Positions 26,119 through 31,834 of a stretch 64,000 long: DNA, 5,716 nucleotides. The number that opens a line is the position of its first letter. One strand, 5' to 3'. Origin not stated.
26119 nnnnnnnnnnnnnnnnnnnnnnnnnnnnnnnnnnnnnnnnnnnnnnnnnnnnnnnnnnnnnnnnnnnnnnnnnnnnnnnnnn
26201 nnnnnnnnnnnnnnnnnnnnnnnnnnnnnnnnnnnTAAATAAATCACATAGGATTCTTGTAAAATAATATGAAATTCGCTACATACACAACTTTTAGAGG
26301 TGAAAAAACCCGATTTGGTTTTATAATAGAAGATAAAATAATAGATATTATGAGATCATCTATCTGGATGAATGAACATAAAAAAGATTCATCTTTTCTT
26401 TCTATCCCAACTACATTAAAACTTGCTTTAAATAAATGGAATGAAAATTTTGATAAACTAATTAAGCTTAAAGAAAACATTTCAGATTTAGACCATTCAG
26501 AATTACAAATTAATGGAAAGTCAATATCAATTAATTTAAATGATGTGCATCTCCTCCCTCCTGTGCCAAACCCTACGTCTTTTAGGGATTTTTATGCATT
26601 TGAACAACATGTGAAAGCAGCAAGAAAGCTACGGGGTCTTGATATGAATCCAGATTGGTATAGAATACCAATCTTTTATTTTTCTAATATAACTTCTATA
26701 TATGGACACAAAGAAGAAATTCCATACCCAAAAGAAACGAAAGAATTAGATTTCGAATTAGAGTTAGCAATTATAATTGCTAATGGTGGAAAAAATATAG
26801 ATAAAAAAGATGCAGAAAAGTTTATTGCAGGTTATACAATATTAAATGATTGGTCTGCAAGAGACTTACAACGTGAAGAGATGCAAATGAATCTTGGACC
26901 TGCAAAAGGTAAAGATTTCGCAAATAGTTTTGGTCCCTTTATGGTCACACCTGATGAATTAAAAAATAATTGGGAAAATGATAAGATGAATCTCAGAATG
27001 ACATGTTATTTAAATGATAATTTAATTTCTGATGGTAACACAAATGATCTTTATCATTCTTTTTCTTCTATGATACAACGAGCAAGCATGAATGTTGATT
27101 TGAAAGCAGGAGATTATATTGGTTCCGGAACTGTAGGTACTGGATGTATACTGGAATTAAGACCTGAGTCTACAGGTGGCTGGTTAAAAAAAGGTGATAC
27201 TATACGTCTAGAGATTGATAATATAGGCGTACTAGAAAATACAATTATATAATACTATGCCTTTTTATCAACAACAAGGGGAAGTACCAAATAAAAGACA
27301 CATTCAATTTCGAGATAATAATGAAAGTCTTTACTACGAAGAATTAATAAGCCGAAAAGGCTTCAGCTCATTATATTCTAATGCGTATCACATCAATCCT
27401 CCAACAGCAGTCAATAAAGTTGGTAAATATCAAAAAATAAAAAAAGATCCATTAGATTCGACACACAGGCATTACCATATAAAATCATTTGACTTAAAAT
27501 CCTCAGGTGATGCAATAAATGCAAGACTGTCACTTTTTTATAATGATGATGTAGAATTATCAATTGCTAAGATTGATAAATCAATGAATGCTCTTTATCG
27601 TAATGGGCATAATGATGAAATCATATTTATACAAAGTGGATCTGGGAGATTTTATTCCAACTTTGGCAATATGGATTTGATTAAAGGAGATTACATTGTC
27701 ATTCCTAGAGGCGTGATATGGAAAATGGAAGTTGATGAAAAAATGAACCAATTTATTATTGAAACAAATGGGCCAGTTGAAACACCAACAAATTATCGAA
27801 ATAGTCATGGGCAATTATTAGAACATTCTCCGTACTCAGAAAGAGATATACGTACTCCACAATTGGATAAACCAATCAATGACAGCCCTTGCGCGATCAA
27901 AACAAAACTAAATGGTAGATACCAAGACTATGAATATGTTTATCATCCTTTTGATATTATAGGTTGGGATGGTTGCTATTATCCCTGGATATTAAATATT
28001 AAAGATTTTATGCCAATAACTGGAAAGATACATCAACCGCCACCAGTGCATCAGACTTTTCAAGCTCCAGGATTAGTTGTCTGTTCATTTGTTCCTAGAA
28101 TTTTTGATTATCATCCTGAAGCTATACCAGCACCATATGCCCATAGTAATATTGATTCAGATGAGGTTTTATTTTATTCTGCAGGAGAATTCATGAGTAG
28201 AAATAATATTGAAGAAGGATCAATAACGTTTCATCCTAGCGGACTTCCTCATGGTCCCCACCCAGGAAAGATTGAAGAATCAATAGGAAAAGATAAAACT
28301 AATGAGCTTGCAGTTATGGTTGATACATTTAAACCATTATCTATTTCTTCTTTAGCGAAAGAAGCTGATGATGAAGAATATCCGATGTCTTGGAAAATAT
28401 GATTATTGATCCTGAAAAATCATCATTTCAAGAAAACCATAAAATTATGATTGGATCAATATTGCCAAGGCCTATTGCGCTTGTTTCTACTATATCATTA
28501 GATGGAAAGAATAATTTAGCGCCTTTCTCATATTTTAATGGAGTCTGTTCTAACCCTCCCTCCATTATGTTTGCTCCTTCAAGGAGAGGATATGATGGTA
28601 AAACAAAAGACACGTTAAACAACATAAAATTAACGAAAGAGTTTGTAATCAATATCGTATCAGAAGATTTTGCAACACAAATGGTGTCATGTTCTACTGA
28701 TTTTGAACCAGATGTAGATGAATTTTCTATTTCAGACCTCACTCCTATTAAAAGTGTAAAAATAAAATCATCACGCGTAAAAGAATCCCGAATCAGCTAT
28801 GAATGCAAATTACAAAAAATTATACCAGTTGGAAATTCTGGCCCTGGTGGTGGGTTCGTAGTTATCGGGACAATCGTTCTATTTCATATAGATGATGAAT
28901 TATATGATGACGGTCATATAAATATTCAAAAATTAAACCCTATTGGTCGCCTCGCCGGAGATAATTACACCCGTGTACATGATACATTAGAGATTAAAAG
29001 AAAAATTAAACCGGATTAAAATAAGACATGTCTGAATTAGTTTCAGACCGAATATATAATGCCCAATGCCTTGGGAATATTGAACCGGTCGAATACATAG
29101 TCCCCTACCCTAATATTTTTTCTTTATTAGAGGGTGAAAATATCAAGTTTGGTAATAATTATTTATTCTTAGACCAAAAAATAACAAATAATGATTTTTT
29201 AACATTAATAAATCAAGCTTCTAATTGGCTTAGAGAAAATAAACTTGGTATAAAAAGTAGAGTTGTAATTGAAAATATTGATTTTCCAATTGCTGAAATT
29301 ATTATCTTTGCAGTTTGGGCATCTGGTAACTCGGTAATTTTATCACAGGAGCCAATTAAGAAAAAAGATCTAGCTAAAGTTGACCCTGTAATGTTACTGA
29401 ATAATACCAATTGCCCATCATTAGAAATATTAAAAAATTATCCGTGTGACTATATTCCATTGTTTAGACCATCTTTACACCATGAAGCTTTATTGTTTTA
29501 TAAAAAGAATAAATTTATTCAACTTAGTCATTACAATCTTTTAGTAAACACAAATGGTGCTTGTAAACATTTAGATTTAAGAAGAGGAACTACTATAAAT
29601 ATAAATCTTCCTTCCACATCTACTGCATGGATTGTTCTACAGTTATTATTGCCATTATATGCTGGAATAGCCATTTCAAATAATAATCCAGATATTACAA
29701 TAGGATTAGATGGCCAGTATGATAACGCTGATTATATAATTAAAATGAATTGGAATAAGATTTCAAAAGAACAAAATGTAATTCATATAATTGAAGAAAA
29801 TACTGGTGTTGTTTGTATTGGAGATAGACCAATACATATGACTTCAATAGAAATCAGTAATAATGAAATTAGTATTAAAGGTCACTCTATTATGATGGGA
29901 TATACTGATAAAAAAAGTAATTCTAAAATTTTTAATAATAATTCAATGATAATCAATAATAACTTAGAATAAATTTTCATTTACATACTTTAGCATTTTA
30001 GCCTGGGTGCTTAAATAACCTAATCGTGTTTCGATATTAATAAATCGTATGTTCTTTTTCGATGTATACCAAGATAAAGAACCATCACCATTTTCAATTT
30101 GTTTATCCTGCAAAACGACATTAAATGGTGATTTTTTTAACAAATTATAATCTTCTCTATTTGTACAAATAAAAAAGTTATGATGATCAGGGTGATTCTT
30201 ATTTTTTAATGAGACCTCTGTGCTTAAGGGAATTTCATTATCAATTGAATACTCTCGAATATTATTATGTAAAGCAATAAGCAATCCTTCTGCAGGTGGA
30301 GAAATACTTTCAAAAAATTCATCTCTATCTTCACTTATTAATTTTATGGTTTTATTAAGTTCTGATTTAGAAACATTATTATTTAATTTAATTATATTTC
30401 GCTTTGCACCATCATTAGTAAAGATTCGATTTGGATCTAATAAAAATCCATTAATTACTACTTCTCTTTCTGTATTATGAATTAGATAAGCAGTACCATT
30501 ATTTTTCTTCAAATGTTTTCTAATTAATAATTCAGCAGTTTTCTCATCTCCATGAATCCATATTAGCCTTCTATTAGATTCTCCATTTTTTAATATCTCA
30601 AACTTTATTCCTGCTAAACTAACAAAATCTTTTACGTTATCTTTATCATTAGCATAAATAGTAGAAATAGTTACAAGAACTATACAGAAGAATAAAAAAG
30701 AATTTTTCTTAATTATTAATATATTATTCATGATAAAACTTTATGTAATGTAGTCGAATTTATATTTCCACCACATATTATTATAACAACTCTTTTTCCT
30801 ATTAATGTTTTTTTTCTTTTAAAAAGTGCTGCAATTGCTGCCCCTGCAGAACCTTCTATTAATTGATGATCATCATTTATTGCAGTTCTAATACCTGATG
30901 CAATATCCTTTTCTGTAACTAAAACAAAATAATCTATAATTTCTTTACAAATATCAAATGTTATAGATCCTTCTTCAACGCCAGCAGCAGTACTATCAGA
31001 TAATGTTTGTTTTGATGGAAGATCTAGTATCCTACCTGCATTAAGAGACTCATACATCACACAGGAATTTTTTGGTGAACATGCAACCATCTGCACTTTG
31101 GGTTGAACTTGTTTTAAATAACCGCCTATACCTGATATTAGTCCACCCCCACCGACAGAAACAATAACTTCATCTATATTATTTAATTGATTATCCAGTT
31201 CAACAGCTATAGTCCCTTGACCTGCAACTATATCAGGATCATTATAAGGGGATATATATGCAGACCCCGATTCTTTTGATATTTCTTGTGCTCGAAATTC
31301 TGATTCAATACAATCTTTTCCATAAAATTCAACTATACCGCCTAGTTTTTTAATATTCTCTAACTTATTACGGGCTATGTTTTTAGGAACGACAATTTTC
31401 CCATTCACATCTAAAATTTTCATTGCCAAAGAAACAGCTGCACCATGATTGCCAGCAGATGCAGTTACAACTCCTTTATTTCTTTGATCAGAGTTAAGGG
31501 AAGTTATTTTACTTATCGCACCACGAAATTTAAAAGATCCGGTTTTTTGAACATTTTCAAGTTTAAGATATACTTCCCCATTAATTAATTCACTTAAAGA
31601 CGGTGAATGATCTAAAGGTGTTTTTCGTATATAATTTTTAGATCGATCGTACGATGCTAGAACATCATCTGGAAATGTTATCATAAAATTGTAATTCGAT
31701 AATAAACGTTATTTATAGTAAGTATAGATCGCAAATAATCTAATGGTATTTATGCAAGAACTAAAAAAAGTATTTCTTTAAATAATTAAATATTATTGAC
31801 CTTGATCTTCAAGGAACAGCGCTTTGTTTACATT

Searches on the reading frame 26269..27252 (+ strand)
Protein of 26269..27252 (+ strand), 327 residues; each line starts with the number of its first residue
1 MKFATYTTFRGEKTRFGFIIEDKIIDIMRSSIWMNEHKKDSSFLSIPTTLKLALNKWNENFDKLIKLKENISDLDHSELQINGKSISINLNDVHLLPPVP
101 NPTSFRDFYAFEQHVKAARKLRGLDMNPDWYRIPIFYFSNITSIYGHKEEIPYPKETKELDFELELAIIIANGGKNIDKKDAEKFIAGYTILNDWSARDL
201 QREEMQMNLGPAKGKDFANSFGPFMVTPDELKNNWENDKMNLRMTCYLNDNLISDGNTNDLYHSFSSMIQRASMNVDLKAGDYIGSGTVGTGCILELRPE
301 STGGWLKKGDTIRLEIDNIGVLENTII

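Call 75: search_protein_families(library=pfam, proteins=[window:26269-27252:+], max_evalue=0.00001)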
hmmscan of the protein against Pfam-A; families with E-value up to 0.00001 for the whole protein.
window:26269-27252:+ (327 aa): 1 family
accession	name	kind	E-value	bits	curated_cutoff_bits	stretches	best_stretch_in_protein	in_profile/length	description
PF01557.24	FAA_hydrolase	-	3.3e-55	187.5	23.9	1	105-326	3-213/214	Fumarylacetoacetate (FAA) hydrolase C-terminal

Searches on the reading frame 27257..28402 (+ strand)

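Call 75: search_protein_families(library=pfam, proteins=[window:27257-28402:+], max_evalue=0.00001)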
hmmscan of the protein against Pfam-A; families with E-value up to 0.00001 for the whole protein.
window:27257-28402:+ (381 aa): 1 family
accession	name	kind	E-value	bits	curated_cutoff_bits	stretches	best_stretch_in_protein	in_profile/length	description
PF20510.4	HgmA_N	-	5.6e-10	39.4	20.2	1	100-245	126-270/273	Homogentisate 1,2-dioxygenase N-terminal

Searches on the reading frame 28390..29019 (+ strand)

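Call 75: search_protein_families(library=pfam, proteins=[window:28390-29019:+], max_evalue=0.00001)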
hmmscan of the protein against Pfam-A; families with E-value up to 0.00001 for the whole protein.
window:28390-29019:+ (209 aa): 1 family
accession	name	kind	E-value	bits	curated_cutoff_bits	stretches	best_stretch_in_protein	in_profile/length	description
PF01613.24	Flavin_Reduct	-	1.1e-22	81.2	27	1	25-172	4-138/153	Flavin reductase like domain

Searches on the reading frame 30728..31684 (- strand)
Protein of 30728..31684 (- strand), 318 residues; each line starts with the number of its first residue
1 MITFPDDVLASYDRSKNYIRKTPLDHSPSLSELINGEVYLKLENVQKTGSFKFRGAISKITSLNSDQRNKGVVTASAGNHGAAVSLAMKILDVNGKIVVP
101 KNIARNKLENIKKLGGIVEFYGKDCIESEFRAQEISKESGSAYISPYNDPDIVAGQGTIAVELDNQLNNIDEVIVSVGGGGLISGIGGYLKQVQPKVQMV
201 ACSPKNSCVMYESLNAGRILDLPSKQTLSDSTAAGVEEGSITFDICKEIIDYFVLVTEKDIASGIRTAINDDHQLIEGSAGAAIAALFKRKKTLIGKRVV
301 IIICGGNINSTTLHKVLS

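Call 75: search_protein_families(library=pfam, proteins=[window:30728-31684:-], max_evalue=0.00001)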
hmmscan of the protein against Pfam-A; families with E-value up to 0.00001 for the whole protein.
window:30728-31684:- (318 aa): 1 family
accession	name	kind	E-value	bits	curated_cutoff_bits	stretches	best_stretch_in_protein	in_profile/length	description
PF00291.31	PALP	-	8.2e-74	249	35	1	18-305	4-295/295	Pyridoxal-phosphate dependent enzyme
